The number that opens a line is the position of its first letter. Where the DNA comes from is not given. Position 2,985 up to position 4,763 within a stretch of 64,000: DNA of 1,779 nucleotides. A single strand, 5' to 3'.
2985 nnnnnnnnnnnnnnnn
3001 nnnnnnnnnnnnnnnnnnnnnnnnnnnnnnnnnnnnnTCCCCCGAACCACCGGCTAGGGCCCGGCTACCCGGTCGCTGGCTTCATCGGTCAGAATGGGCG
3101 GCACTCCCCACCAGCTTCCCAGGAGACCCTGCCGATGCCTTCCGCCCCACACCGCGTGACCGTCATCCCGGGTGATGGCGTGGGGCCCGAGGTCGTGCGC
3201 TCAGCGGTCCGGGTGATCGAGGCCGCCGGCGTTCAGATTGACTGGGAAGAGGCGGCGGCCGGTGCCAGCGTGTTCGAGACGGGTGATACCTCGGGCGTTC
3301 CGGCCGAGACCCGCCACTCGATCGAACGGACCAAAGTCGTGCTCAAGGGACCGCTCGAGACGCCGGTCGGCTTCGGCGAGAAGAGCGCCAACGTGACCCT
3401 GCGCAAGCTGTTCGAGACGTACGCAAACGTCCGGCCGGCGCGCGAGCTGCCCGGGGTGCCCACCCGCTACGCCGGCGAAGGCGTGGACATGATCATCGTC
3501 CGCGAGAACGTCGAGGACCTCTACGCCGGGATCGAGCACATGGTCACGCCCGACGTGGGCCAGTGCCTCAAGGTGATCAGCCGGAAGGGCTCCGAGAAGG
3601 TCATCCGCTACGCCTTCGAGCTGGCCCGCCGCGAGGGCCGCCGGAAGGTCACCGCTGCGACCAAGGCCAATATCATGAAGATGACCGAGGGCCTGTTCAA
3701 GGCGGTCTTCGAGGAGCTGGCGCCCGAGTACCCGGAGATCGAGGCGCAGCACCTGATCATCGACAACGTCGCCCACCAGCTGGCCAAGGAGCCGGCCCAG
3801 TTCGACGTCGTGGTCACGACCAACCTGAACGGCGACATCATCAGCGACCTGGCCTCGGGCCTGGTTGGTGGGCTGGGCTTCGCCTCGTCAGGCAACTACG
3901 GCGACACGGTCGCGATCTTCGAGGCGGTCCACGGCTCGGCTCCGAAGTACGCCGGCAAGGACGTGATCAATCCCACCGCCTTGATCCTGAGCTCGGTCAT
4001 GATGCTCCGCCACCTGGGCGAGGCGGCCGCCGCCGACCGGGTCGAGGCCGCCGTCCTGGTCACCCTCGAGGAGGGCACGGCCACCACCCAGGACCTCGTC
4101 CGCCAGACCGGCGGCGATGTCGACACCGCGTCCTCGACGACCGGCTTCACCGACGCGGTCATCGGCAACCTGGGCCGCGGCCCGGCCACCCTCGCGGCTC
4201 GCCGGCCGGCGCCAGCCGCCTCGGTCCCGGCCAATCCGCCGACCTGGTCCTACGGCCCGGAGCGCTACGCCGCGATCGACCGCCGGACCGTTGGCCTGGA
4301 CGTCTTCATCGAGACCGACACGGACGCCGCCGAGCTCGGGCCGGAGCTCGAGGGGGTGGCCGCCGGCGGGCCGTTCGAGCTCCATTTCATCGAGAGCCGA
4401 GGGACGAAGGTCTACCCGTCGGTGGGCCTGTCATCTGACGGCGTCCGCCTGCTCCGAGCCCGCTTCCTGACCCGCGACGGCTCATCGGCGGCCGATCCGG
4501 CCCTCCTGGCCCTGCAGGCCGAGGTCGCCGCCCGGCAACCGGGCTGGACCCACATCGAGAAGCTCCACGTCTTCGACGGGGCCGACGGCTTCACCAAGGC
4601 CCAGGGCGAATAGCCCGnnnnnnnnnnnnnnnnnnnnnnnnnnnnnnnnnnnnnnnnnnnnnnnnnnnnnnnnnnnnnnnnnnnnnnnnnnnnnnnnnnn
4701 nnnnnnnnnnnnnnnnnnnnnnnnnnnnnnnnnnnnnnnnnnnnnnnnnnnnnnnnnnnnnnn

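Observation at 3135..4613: Isocitrate/homoisocitrate dehydrogenase-like gene with an unexplained roughly 150-aa C-terminal extension, between purK and purE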

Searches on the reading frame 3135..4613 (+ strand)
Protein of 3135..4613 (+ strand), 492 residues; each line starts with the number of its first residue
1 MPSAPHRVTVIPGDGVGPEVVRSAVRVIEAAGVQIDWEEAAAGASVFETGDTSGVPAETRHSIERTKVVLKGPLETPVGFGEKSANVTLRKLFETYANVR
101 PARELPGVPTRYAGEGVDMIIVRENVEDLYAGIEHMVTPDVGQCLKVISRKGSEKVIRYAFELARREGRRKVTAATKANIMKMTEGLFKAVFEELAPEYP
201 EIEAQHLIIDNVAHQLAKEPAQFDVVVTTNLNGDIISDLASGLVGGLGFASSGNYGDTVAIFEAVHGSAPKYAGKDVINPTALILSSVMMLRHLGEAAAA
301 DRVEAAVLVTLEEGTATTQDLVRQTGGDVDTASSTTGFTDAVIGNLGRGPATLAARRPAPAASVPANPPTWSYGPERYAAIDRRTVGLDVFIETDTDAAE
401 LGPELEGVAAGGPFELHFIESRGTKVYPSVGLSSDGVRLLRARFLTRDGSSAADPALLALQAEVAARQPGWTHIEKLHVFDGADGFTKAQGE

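Call 3: search_protein_families(library=pfam, proteins=[window:3135-4613:+], max_evalue=1)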
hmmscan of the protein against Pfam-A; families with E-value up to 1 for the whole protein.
window:3135-4613:+ (492 aa): 4 families
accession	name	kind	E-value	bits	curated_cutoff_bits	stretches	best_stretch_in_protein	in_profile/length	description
PF00180.25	Iso_dh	-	4.3e-107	358.8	27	1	8-342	2-348/348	Isocitrate/isopropylmalate dehydrogenase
PF18324.6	Isocitrate_DH_C_bact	-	2.6e-19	69.8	25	1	383-492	1-110/110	Bacterial isocitrate dehydrogenase, C-terminal domain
PF14463.11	E1-N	-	0.034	14.7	27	1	281-336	8-59/151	E1 N-terminal domain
PF02593.20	DUF166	-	0.15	12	24.4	1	196-241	30-74/221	Domain of unknown function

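Call 4: search_protein_families(library=ncbifam, proteins=[window:3135-4613:+], max_evalue=1)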
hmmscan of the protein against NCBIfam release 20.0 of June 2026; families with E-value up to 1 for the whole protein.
window:3135-4613:+ (492 aa): 18 families
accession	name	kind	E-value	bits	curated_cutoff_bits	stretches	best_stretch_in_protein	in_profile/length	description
NF006673.0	PRK09222.1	equivalog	9.1e-166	552.5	509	1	6-492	5-482/482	NADP-dependent isocitrate dehydrogenase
TIGR02924.1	ICDH_alpha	equivalog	1.4e-122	410.1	561.35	1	7-486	2-473/473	isocitrate dehydrogenase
NF006529.0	PRK08997.1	equivalog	9.4e-111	370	510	1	6-345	4-334/335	isocitrate dehydrogenase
TIGR00175.1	mito_nad_idh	equivalog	1.8e-105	352.8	432.4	1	5-345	3-333/334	isocitrate dehydrogenase (NAD(+))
TIGR02088.1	LEU3_arch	subfamily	6.3e-97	324.7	409.8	1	8-331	1-316/324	isopropylmalate/isohomocitrate dehydrogenases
NF040626.1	AksF2_Meth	equivalog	2.1e-94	316.5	540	1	7-331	3-319/333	homoisocitrate dehydrogenase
NF040619.1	AksF_Meth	equivalog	7.9e-80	268.5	500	1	7-331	3-336/343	homoisocitrate dehydrogenase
TIGR00183.1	prok_nadp_idh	equivalog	9.8e-74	248.6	567.3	2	140-346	193-416/417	isocitrate dehydrogenase (NADP(+))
NF002898.0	PRK03437.1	equivalog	5.6e-73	246.2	393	1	6-327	5-339/347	3-isopropylmalate dehydrogenase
NF005036.0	PRK06451.1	equivalog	1.4e-70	238.1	484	3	206-344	272-406/412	NADP-dependent isocitrate dehydrogenase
NF005425.0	PRK07006.1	equivalog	2.1e-69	234.3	490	2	142-346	195-416/416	NADP-dependent isocitrate dehydrogenase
TIGR02089.1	TTC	equivalog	1.3e-64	218.3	470.4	1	6-336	4-346/352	tartrate dehydrogenase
NF005610.0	PRK07362.1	equivalog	1.3e-61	208.8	585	3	206-344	336-472/474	NADP-dependent isocitrate dehydrogenase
TIGR00169.1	leuB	equivalog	5.9e-60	203.1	353.2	1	7-332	1-343/349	3-isopropylmalate dehydrogenase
NF040855.1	iso_homocit_dh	equivalog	4.9e-59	200.3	680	1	6-323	2-313/345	isocitrate--homoisocitrate dehydrogenase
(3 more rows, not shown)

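Call 5: search_solved_structures(query=window:3135-4613:+, max_evalue=0.001, show_alignments=1)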
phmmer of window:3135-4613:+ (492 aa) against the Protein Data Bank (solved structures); distinct sequences matched with E-value up to 0.001: 120 (the best 60 are shown).
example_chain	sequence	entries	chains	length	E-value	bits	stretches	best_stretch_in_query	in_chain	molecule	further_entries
2d1c_A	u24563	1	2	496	1.7e-175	587.6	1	7-492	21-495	Isocitrate dehydrogenase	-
6lky_A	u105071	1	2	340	8.4e-98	331.4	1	6-325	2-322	Putative isocitrate dehydrogenase, NAD-dependent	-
6m3s_A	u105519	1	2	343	8.6e-89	301.7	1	7-327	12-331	Isocitrate dehydrogenase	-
6ltf_A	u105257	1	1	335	9.9e-89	301.5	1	7-327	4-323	Isocitrate dehydrogenase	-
6l57_A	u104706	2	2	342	2.8e-86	293.4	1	7-322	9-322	Isocitrate dehydrogenase [NAD] subunit alpha, mitochondrial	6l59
6kde_A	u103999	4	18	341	2.8e-86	293.4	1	7-322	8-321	Isocitrate dehydrogenase [NAD] subunit alpha, mitochondrial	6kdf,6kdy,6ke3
5gre_A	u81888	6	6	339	2.9e-86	293.4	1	7-322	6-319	Isocitrate dehydrogenase [NAD] subunit alpha, mitochondrial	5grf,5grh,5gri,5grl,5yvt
7ce3_A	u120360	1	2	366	3.7e-86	293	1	7-322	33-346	Isocitrate dehydrogenase [NAD] subunit alpha, mitochondrial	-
8grb_B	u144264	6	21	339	2e-85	290.6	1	7-322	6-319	Isocitrate dehydrogenase [NAD] subunit alpha, mitochondrial | Human IDH3 alpha subunit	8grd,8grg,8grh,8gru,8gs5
3blv_B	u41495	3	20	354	4.1e-85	289.6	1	5-345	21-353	Isocitrate dehydrogenase [NAD] subunit 2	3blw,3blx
3asj_A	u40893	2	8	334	1.1e-77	265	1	6-343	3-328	Homoisocitrate dehydrogenase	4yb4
1x0l_A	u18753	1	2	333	1.4e-77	264.7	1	6-343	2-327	Homoisocitrate dehydrogenase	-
3ah3_A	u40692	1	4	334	8.9e-77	262.1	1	6-343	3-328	Homoisocitrate dehydrogenase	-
3blv_A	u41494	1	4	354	8.4e-70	239.1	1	7-346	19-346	Isocitrate dehydrogenase [NAD] subunit 1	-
3blw_A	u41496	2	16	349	8.9e-70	239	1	7-346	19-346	Isocitrate dehydrogenase [NAD] subunit 1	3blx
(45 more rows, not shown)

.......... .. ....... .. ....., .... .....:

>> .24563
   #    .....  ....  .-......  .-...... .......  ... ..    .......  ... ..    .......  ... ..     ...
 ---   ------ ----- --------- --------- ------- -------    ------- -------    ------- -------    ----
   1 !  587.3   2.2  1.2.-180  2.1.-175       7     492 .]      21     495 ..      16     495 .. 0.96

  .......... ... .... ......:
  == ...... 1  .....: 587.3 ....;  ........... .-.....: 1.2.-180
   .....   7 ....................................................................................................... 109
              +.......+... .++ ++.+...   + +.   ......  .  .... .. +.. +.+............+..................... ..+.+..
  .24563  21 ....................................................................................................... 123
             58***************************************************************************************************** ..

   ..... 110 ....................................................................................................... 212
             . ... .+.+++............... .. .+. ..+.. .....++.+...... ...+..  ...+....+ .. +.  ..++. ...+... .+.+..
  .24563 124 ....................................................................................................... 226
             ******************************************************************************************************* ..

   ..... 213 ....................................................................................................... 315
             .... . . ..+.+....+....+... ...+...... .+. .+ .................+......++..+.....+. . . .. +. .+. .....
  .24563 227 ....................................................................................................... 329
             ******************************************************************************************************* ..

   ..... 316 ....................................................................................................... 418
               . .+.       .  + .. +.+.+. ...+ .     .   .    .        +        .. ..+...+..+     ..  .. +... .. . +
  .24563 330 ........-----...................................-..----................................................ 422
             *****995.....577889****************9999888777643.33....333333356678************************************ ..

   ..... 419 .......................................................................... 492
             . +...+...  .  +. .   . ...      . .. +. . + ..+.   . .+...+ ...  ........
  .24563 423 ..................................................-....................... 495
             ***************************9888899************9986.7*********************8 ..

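Call 7: find_homologous_proteins(query=window:3135-4613:+, max_evalue=1e-10)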
Query window:3135-4613:+ (492 aa): 8000 proteins with E <= 1e-10 among 8000 candidates; the best 120 are listed.
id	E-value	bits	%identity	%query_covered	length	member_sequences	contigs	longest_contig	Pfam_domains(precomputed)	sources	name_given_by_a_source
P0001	0.0e+0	1058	98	100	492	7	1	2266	PF18324.7,PF00180.26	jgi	jgi:isocitrate dehydrogenase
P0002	6.7e-294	993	92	100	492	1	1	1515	PF18324.7,PF00180.26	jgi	-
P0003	2.3e-290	981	91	100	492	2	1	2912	PF18324.7,PF00180.26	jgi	jgi:isocitrate dehydrogenase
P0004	3.2e-289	977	91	100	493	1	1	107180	PF18324.7,PF00180.26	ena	-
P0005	5.3e-289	977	90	100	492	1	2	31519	PF18324.7,PF00180.26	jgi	jgi:isocitrate dehydrogenase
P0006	8.0e-288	973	91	100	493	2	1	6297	PF18324.7,PF00180.26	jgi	jgi:isocitrate dehydrogenase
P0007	2.9e-287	971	90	100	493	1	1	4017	PF18324.7,PF00180.26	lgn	-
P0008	1.3e-286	969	90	100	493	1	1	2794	PF18324.7,PF00180.26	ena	-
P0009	1.4e-286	969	90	100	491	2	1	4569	PF18324.7,PF00180.26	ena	-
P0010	2.2e-286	968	91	100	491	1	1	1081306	PF18324.7,PF00180.26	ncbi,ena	-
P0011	3.8e-286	967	90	100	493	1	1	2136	PF18324.7,PF00180.26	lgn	-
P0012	5.2e-286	967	90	100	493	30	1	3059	PF18324.7,PF00180.26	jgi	jgi:isocitrate dehydrogenase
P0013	9.2e-286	966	90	100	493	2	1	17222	PF18324.7,PF00180.26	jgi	jgi:isocitrate dehydrogenase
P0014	1.0e-285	966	89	100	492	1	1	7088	PF18324.7,PF00180.26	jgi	jgi:isocitrate dehydrogenase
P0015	2.3e-285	965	90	100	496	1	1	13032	PF18324.7,PF00180.26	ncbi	-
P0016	3.2e-285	964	89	100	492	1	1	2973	PF18324.7,PF00180.26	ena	-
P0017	6.4e-285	963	89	100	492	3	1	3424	PF18324.7,PF00180.26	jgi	jgi:isocitrate dehydrogenase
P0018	1.2e-284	962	90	100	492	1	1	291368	PF18324.7,PF00180.26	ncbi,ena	-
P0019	1.4e-284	962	89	100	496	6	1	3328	PF18324.7,PF00180.26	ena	-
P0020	3.9e-284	961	89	100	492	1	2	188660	PF18324.7,PF00180.26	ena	-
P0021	4.9e-283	957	88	100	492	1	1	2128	PF18324.7,PF00180.26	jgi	jgi:isocitrate dehydrogenase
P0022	6.5e-283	957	90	100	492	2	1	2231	PF18324.7,PF00180.26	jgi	-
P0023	1.5e-282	955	89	100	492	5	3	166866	PF18324.7,PF00180.26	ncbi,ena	-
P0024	3.5e-282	954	88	100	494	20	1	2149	PF18324.7,PF00180.26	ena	-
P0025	1.4e-281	952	88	100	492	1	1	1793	PF18324.7,PF00180.26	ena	-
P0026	4.5e-281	951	88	100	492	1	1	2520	PF18324.7,PF00180.26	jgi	jgi:isocitrate dehydrogenase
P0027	5.8e-281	950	89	100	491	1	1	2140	PF18324.7,PF00180.26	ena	-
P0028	6.5e-281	950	88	100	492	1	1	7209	PF18324.7,PF00180.26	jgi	jgi:isocitrate dehydrogenase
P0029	1.7e-280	949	89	100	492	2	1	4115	PF18324.7,PF00180.26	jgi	jgi:isocitrate dehydrogenase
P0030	4.1e-280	947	87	100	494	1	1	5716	PF18324.7,PF00180.26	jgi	jgi:isocitrate dehydrogenase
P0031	1.2e-279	946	88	100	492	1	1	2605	PF18324.7,PF00180.26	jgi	jgi:isocitrate dehydrogenase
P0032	5.6e-268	907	84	100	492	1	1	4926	PF18324.7,PF00180.26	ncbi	-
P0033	1.8e-261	886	83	100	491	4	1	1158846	PF18324.7,PF00180.26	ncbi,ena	-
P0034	3.3e-261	885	83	99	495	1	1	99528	PF18324.7,PF00180.26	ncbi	-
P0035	8.5e-261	884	82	100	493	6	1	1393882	PF18324.7,PF00180.26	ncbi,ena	-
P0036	1.9e-260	883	81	100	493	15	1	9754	PF18324.7,PF00180.26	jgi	-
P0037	7.2e-259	877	82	100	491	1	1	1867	PF18324.7,PF00180.26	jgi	jgi:isocitrate dehydrogenase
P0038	3.5e-257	872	82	100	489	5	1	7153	PF18324.7,PF00180.26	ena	-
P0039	7.9e-257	871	81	100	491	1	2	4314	PF18324.7,PF00180.26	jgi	-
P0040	5.6e-256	868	81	100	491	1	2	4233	PF18324.7,PF00180.26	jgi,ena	-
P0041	7.6e-256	867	82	99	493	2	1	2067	PF18324.7,PF00180.26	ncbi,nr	ncbi:MAG TPA: NADP-dependent isocitrate dehydrogenase [Patescibacteria group bacterium]|nr:NADP-depe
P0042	1.7e-255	866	81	100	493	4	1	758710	PF18324.7,PF00180.26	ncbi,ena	-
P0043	9.4e-253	857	80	100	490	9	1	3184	PF18324.7,PF00180.26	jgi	jgi:isocitrate dehydrogenase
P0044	1.1e-252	857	80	100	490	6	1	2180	PF18324.7,PF00180.26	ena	-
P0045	9.6e-252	854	79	100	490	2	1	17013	PF18324.7,PF00180.26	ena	-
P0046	1.3e-251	853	80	100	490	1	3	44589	PF18324.7,PF00180.26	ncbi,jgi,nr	ncbi:MAG: isocitrate dehydrogenase [Chloroflexota bacterium]|jgi:isocitrate dehydrogenase|nr:isocitr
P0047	1.3e-251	853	81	99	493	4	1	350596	PF18324.7,PF00180.26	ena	-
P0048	3.6e-251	852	81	100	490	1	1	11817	PF18324.7,PF00180.26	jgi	jgi:isocitrate dehydrogenase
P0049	5.9e-251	851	80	100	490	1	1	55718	PF18324.7,PF00180.26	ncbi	-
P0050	6.1e-251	851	80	100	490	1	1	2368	PF18324.7,PF00180.26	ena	-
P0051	1.7e-250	850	79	100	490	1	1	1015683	PF18324.7,PF00180.26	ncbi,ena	-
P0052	3.9e-250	849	79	100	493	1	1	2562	PF18324.7,PF00180.26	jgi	jgi:isocitrate dehydrogenase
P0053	4.7e-250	848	79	100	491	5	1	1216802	PF18324.7,PF00180.26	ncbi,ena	-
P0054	6.7e-250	848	80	100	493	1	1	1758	PF18324.7,PF00180.26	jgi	jgi:isocitrate dehydrogenase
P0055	1.4e-248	843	79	99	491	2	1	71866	PF18324.7,PF00180.26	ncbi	-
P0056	8.7e-248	841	79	100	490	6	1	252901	PF18324.7,PF00180.26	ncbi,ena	-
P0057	9.5e-248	841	79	100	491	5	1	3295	PF18324.7,PF00180.26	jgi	-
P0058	1.5e-247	840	78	100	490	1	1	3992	PF18324.7,PF00180.26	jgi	jgi:isocitrate dehydrogenase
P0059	1.8e-246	837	78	100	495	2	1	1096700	PF18324.7,PF00180.26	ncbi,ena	-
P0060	3.5e-246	836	81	99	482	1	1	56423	PF18324.7,PF00180.26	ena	-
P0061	1.1e-245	834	77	100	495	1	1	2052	PF18324.7,PF00180.26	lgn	-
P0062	1.5e-244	830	77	100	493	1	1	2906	PF18324.7,PF00180.26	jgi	-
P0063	1.3e-242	824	76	100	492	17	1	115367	PF18324.7,PF00180.26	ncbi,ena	-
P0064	1.7e-240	817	76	100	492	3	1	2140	PF18324.7,PF00180.26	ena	-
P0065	1.8e-240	817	76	100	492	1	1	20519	PF18324.7,PF00180.26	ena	-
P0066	6.1e-239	812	75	100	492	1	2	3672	PF18324.7,PF00180.26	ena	-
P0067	1.2e-238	811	77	100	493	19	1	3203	PF18324.7,PF00180.26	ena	-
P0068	4.2e-236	802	77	100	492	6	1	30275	PF18324.7,PF00180.26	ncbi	-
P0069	1.8e-234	797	74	100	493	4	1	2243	PF18324.7,PF00180.26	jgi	jgi:isocitrate dehydrogenase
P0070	3.5e-234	796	76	100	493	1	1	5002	PF18324.7,PF00180.26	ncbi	-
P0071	3.5e-234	796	76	100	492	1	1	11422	PF18324.7,PF00180.26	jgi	jgi:isocitrate dehydrogenase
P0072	4.4e-233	792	75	100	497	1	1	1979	PF18324.7,PF00180.26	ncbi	-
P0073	4.7e-233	792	76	100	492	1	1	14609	PF18324.7,PF00180.26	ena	-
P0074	6.1e-233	792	73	100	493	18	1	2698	PF18324.7,PF00180.26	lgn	-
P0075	6.1e-233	792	76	100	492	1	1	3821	PF18324.7,PF00180.26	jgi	-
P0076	6.9e-233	792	74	100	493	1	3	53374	PF18324.7,PF00180.26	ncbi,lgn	-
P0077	1.3e-232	791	74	100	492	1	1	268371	PF18324.7,PF00180.26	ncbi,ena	-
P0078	1.4e-232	791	76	100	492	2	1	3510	PF18324.7,PF00180.26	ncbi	-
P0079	1.6e-232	791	74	100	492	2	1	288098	PF18324.7,PF00180.26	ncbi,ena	-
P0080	1.8e-232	790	76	100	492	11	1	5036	PF18324.7,PF00180.26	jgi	jgi:isocitrate dehydrogenase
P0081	3.6e-232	789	75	100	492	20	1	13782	PF18324.7,PF00180.26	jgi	-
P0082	3.7e-232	789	74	100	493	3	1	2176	PF18324.7,PF00180.26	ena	-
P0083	8.3e-232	788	75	100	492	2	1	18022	PF18324.7,PF00180.26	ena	-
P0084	9.4e-232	788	74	100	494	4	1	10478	PF18324.7,PF00180.26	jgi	jgi:isocitrate dehydrogenase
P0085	1.1e-231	788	74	100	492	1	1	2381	PF18324.7,PF00180.26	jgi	jgi:isocitrate dehydrogenase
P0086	1.1e-231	788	75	100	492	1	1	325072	PF18324.7,PF00180.26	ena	-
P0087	1.2e-231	788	75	100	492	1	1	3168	PF18324.7,PF00180.26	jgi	-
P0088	1.2e-231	788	75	100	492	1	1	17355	PF18324.7,PF00180.26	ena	-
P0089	1.2e-231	788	75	100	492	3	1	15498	PF18324.7,PF00180.26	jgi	-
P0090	1.3e-231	788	75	100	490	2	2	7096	PF18324.7,PF00180.26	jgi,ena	jgi:isocitrate dehydrogenase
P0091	1.6e-231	787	74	100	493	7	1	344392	PF18324.7,PF00180.26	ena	-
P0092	1.8e-231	787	75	100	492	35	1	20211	PF18324.7,PF00180.26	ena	-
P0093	1.8e-231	787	75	100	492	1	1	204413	PF18324.7,PF00180.26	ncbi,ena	-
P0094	2.4e-231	787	75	100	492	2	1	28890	PF18324.7,PF00180.26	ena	-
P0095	2.6e-231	787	75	100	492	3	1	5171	PF18324.7,PF00180.26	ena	-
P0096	6.8e-231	785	75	100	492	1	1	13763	PF18324.7,PF00180.26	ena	-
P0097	1.3e-230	784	76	100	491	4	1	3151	PF18324.7,PF00180.26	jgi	jgi:isocitrate dehydrogenase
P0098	1.7e-230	784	74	100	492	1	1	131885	PF18324.7,PF00180.26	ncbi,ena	-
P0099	1.7e-230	784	74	100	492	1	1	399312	PF18324.7,PF00180.26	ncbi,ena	-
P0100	2.0e-230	784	75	100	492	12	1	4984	PF18324.7,PF00180.26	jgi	jgi:isocitrate dehydrogenase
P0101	2.8e-230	783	75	100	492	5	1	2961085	PF18324.7,PF00180.26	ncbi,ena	-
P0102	3.1e-230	783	75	100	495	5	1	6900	PF18324.7,PF00180.26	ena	-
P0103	7.8e-230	782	74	100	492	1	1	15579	PF18324.7,PF00180.26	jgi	jgi:isocitrate dehydrogenase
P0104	8.7e-230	782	73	100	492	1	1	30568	PF18324.7,PF00180.26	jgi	jgi:isocitrate dehydrogenase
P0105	9.7e-230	781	74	100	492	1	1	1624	PF18324.7,PF00180.26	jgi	jgi:isocitrate dehydrogenase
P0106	9.7e-230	781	74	100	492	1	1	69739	PF18324.7,PF00180.26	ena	-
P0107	1.1e-229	781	74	100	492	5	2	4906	PF18324.7,PF00180.26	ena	-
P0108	1.1e-229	781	86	84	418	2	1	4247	PF18324.7,PF00180.26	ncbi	ncbi:MAG: isocitrate/isopropylmalate family dehydrogenase, partial [Candidatus Limnocylindrales bact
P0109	1.1e-229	781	74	100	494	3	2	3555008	PF18324.7,PF00180.26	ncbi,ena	-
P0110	1.4e-229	781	75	100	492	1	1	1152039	PF18324.7,PF00180.26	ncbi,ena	-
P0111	2.4e-229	780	73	100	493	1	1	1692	PF18324.7,PF00180.26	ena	-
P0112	2.8e-229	780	74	100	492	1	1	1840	PF18324.7,PF00180.26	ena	-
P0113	3.3e-229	780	74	100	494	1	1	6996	PF18324.7,PF00180.26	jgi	jgi:isocitrate dehydrogenase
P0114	4.3e-229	779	74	100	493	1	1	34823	PF18324.7,PF00180.26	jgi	-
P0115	4.3e-229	779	75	100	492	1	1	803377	PF18324.7,PF00180.26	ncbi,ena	-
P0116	7.9e-229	778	75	100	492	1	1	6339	PF18324.7,PF00180.26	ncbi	ncbi:MAG: NADP-dependent isocitrate dehydrogenase [Chloroflexota bacterium]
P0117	1.2e-228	778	73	100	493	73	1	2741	PF18324.7,PF00180.26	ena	-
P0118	1.7e-228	777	74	100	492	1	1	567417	PF18324.7,PF00180.26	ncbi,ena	-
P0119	1.8e-228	777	73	100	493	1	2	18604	PF18324.7,PF00180.26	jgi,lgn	jgi:isocitrate dehydrogenase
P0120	6.1e-228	775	73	100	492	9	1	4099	PF18324.7,PF00180.26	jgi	-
